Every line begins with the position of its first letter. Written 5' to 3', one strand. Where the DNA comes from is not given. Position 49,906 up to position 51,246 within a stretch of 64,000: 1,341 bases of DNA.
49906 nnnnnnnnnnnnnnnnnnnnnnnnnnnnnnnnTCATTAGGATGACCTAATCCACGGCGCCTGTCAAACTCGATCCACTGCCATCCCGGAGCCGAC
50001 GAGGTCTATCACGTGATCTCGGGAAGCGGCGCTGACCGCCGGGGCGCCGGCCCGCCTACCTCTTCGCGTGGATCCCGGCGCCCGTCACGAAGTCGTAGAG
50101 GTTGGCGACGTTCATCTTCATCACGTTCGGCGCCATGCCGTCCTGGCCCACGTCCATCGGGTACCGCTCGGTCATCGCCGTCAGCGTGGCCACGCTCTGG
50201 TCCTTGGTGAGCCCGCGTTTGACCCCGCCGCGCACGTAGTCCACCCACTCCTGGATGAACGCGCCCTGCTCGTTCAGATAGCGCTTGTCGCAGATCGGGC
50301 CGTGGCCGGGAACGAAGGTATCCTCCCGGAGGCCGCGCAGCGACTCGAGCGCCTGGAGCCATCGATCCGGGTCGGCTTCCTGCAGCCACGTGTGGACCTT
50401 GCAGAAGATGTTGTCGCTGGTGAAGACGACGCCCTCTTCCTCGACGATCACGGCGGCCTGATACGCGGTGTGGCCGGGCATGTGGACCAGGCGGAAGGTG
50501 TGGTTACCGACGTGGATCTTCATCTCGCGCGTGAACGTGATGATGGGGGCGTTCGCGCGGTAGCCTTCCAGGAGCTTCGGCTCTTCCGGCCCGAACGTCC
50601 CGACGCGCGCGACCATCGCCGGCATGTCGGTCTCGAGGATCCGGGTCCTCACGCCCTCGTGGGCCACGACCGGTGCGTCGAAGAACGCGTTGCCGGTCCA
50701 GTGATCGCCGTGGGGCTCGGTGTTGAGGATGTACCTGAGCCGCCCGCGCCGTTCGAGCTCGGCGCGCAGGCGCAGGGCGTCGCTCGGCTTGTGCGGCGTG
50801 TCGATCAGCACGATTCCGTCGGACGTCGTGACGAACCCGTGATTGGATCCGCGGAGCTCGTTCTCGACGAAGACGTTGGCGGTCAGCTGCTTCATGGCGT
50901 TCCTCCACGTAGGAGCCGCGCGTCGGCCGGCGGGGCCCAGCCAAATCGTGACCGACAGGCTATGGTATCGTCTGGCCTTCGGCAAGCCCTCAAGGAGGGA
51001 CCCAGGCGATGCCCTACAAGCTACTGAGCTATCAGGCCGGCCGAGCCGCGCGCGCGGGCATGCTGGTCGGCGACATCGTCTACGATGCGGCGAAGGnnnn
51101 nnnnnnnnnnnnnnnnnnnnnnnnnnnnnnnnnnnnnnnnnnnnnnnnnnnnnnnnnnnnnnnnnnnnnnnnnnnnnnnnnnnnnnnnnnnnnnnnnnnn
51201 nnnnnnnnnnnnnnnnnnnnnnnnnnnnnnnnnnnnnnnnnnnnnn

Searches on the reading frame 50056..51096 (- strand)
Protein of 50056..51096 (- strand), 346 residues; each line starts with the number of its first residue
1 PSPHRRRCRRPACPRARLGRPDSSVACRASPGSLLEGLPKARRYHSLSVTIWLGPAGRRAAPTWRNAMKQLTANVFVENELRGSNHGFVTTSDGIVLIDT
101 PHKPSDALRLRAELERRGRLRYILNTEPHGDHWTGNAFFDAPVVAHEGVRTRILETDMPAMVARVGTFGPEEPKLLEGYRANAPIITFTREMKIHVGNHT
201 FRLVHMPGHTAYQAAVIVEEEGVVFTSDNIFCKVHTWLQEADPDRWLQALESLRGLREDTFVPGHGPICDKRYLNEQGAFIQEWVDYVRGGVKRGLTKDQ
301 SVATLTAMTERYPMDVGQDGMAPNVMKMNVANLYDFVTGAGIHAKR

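Call 28: search_protein_families(library=pfam, proteins=[window:50056-51096:-], max_evalue=0.0001)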
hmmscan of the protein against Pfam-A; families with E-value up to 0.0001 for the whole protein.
window:50056-51096:- (346 aa): 1 family
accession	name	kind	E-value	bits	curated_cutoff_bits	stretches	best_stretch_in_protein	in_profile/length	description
PF00753.33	Lactamase_B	-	2.8e-14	53.9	22.7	1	83-265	5-196/196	Metallo-beta-lactamase superfamily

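Call 78: search_protein_families(library=ncbifam, proteins=[window:50056-50895:-], max_evalue=0.00001)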
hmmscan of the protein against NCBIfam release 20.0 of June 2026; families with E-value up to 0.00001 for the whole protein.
window:50056-50895:- (279 aa): 7 families
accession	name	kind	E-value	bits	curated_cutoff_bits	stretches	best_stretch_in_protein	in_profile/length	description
TIGR04558.1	SoxH_rel_PQQ_1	hypoth_equivalog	1e-25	90.4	300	1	12-233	29-249/285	quinoprotein relay system zinc metallohydrolase 1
TIGR04559.1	SoxH_rel_PQQ_2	hypoth_equivalog_domain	1.5e-18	67.2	280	1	11-240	24-256/283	quinoprotein relay system zinc metallohydrolase 2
NF012229.1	bla_class_B_core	domain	9.6e-11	42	100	1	15-148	13-135/139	metallo-beta-lactamase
TIGR03413.1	GSH_gloB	equivalog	3.6e-10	39.6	200.8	1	121-195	86-160/248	hydroxyacylglutathione hydrolase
NF033088.2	bla_subclass_B1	equivalog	1.2e-07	31.6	200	1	12-209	26-211/217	subclass B1 metallo-beta-lactamase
NF033105.1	bla_subclass_B3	equivalog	1.6e-06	27.6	240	1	21-144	27-148/257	subclass B3 metallo-beta-lactamase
NF040580.1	MBL_fold_Vmh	equivalog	9.7e-06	25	430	0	21-247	44-266/286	Vmh family MBL fold metallo-hydrolase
